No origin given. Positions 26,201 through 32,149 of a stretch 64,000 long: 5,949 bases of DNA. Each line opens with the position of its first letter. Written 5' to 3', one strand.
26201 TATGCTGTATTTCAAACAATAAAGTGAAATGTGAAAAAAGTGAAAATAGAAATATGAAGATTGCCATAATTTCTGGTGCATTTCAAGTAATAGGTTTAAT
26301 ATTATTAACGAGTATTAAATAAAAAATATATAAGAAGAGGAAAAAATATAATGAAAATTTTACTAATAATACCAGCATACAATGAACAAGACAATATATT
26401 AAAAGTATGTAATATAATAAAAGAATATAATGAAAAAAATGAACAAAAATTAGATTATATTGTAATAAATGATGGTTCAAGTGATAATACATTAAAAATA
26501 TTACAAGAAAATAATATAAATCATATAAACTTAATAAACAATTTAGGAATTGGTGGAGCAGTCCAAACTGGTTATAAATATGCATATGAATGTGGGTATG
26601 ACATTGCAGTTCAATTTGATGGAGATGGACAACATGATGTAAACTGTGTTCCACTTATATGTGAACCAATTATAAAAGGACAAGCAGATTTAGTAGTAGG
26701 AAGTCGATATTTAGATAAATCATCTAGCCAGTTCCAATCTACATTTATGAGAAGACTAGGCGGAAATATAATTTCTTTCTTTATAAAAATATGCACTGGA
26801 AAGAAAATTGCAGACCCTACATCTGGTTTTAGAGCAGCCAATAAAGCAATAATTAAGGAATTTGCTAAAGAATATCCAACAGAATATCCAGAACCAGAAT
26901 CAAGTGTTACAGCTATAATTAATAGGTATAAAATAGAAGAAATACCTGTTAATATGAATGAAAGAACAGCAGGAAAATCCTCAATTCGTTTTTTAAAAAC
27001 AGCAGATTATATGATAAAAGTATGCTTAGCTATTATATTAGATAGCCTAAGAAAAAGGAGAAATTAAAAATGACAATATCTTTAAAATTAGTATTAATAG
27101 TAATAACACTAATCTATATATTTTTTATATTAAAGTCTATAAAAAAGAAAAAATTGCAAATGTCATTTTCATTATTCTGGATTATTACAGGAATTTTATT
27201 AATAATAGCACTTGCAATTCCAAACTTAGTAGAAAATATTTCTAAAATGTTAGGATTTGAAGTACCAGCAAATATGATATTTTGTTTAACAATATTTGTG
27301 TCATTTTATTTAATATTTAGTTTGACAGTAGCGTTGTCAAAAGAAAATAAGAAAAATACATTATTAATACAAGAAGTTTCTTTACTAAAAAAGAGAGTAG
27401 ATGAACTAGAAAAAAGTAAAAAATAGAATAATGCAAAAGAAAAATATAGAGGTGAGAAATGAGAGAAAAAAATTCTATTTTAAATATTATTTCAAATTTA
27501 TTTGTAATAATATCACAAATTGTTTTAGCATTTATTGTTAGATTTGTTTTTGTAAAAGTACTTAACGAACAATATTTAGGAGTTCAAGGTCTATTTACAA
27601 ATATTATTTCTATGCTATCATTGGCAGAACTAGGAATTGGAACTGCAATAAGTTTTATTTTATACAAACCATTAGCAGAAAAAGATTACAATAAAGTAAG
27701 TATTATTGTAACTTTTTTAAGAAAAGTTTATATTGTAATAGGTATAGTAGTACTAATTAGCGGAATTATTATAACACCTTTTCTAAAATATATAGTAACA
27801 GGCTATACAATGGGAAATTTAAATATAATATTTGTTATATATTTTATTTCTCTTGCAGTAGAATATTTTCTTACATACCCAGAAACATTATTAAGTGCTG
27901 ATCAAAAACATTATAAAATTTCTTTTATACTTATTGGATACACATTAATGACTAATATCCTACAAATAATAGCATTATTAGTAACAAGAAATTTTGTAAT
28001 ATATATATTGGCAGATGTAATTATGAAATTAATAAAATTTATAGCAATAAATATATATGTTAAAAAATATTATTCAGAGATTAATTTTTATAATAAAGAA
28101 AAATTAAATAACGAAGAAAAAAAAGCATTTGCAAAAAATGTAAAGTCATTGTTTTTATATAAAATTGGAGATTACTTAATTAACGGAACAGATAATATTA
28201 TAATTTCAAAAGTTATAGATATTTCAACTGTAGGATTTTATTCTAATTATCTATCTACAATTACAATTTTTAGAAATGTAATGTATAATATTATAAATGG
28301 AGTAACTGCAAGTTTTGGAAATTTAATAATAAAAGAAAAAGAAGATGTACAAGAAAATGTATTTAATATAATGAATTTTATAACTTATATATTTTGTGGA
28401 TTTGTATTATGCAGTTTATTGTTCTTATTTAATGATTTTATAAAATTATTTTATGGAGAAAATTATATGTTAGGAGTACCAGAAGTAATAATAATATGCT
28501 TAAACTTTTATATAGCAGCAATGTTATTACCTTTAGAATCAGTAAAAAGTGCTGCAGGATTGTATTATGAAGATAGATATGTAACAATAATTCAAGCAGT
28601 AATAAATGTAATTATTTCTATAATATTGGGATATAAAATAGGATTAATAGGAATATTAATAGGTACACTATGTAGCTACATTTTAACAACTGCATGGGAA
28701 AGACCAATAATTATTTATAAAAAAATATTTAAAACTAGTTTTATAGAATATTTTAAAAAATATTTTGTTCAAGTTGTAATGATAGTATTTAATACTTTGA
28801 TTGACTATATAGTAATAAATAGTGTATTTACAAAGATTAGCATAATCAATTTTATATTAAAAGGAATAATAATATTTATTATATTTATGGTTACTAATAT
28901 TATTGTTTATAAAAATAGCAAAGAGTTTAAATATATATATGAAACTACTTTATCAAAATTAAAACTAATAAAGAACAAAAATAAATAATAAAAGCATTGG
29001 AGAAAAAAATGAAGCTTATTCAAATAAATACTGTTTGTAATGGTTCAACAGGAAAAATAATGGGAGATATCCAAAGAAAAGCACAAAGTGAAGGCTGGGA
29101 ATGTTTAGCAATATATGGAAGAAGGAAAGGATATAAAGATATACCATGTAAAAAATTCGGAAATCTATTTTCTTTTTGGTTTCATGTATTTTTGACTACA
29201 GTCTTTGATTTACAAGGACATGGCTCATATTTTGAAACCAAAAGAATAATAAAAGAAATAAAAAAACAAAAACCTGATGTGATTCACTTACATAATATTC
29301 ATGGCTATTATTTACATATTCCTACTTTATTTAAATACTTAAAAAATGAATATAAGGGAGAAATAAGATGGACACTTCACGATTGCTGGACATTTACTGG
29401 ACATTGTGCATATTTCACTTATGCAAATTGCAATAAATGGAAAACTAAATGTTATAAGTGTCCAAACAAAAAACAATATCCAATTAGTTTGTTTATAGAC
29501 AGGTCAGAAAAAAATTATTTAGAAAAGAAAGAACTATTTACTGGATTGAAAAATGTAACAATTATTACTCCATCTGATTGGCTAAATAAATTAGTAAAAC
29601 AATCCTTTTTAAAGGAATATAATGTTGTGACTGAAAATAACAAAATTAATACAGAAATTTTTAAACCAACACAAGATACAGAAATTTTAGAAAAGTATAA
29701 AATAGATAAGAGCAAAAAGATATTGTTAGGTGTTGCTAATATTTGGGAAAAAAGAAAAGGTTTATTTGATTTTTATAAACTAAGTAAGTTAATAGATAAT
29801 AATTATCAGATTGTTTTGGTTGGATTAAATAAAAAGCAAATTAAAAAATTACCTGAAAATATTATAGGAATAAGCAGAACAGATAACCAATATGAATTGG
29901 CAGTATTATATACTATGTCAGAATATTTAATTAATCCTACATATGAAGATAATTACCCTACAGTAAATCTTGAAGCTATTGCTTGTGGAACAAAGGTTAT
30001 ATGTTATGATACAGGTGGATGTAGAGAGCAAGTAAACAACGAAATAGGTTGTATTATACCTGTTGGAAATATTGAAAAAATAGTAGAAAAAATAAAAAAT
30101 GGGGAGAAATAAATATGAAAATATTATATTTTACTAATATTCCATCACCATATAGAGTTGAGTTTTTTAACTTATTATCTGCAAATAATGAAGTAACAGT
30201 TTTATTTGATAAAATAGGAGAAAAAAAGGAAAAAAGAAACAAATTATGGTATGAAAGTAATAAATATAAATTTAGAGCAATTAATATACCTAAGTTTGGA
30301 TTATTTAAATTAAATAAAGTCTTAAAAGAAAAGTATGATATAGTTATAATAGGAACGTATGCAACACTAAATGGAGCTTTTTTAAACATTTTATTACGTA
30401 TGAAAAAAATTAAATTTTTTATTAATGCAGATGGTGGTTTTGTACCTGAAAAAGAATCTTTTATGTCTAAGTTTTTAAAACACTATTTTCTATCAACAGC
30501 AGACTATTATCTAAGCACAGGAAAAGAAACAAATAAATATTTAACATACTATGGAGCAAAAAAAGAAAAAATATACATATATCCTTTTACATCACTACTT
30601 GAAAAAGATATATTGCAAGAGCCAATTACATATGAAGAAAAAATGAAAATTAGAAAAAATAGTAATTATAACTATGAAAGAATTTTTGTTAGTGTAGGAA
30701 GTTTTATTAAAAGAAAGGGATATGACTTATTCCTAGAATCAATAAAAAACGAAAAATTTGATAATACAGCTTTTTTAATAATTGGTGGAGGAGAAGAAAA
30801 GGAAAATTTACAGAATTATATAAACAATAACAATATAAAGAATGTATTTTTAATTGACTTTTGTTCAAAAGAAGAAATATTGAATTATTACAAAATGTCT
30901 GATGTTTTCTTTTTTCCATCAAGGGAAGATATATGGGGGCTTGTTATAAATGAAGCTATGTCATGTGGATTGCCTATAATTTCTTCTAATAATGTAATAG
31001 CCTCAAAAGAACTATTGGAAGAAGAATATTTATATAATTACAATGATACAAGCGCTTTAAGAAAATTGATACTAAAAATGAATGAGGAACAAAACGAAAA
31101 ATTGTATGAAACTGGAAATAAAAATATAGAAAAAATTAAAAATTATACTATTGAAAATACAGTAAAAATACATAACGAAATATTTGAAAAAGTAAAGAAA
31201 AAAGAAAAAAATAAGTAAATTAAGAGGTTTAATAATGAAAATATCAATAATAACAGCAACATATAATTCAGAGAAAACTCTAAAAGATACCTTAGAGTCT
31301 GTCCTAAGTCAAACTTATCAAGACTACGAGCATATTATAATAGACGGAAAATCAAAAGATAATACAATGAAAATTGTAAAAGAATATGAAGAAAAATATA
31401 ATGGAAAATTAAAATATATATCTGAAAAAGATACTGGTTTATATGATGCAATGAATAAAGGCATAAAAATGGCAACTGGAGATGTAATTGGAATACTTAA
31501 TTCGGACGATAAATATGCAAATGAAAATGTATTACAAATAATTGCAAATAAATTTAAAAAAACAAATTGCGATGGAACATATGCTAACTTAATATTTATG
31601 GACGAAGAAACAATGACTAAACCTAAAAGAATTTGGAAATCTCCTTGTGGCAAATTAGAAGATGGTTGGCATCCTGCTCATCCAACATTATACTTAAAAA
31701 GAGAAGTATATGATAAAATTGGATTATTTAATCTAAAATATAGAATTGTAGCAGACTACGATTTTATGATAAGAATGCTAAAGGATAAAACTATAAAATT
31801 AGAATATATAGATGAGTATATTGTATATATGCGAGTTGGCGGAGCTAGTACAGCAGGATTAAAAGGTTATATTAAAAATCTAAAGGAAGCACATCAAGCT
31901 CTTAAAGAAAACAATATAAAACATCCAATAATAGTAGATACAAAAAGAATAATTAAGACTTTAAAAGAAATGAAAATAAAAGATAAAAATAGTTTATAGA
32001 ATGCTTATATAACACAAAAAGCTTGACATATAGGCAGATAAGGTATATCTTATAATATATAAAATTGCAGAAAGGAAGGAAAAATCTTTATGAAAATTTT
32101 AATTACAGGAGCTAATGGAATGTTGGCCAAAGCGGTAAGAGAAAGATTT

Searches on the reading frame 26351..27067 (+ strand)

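Call 41: search_protein_families(library=pfam, proteins=[window:26351-27067:+], max_evalue=0.00001)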
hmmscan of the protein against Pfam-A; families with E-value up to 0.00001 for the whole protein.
window:26351-27067:+ (238 aa): 1 family
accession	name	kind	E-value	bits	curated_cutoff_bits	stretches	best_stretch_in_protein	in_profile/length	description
PF00535.33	Glycos_transf_2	-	4.3e-21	76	23.3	1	5-170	2-166/168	Glycosyl transferase family 2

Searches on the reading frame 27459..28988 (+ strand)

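Call 43: search_protein_families(library=pfam, proteins=[window:27459-28988:+], max_evalue=0.00001)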
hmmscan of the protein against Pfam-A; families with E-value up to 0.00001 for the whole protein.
window:27459-28988:+ (509 aa): 1 family
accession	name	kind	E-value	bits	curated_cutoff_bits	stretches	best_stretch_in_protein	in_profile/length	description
PF13440.11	Polysacc_synt_3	-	4.6e-07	29.8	23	1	39-337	10-289/293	Polysaccharide biosynthesis protein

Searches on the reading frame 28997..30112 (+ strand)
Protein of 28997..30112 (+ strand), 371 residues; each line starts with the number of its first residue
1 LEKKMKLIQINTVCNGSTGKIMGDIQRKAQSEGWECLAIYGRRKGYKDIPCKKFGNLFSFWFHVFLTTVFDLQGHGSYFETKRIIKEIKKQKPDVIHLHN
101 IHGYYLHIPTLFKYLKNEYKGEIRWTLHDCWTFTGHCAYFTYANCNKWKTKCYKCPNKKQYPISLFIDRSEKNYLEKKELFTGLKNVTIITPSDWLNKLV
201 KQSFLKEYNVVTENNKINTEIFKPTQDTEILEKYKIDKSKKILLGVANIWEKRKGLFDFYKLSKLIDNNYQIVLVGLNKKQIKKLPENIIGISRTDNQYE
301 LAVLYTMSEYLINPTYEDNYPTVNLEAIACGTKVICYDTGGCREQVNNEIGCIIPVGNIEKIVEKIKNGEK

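Call 41: search_protein_families(library=pfam, proteins=[window:28997-30112:+], max_evalue=0.00001)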
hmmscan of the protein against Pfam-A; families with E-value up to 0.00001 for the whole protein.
window:28997-30112:+ (371 aa): 2 families
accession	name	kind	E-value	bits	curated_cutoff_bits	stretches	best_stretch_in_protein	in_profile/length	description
PF00534.26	Glycos_transf_1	-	1e-17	64.7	26.4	1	228-367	3-153/172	Glycosyl transferases group 1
PF13692.12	Glyco_trans_1_4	-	4.5e-13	50.1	27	1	241-367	2-137/142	Glycosyl transferases group 1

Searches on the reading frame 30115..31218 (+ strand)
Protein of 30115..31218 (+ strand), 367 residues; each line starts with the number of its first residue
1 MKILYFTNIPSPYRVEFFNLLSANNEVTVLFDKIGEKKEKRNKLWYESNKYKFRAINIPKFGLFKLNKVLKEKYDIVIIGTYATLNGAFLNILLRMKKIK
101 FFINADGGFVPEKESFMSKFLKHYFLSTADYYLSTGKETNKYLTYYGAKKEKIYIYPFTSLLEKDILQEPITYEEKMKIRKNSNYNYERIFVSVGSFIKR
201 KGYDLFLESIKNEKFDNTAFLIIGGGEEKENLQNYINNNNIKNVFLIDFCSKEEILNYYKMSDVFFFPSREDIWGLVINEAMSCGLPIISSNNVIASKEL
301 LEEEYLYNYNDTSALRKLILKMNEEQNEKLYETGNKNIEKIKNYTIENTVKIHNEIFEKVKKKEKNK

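Call 41: search_protein_families(library=pfam, proteins=[window:30115-31218:+], max_evalue=0.00001)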
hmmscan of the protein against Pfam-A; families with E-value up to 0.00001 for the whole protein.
window:30115-31218:+ (367 aa): 2 families
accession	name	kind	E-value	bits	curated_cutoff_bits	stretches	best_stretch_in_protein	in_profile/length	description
PF00534.26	Glycos_transf_1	-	2.5e-29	102.4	26.4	1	179-331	6-162/172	Glycosyl transferases group 1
PF13692.12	Glyco_trans_1_4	-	9.9e-22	78.2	27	1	189-322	2-139/142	Glycosyl transferases group 1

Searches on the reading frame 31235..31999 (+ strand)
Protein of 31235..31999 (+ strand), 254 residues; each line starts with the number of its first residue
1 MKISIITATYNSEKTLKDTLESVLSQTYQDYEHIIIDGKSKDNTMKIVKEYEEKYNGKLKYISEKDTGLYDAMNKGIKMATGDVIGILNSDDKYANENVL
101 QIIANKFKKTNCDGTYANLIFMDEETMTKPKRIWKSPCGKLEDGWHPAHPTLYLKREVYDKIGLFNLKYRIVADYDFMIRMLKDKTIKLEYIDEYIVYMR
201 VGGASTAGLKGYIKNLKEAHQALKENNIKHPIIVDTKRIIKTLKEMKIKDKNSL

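Call 41: search_protein_families(library=pfam, proteins=[window:31235-31999:+], max_evalue=0.00001)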
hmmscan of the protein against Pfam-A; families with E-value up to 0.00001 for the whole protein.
window:31235-31999:+ (254 aa): 3 families
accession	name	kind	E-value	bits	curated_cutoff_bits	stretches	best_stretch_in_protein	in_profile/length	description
PF00535.33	Glycos_transf_2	-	4.6e-31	108.5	23.3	1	4-141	1-132/168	Glycosyl transferase family 2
PF13641.12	Glyco_tranf_2_3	-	6.2e-09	36.6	27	1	3-107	3-111/230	Glycosyltransferase like family 2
PF10111.15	Glyco_tranf_2_2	-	2.2e-06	27.8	27.3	1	4-103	1-106/276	Glycosyltransferase like family 2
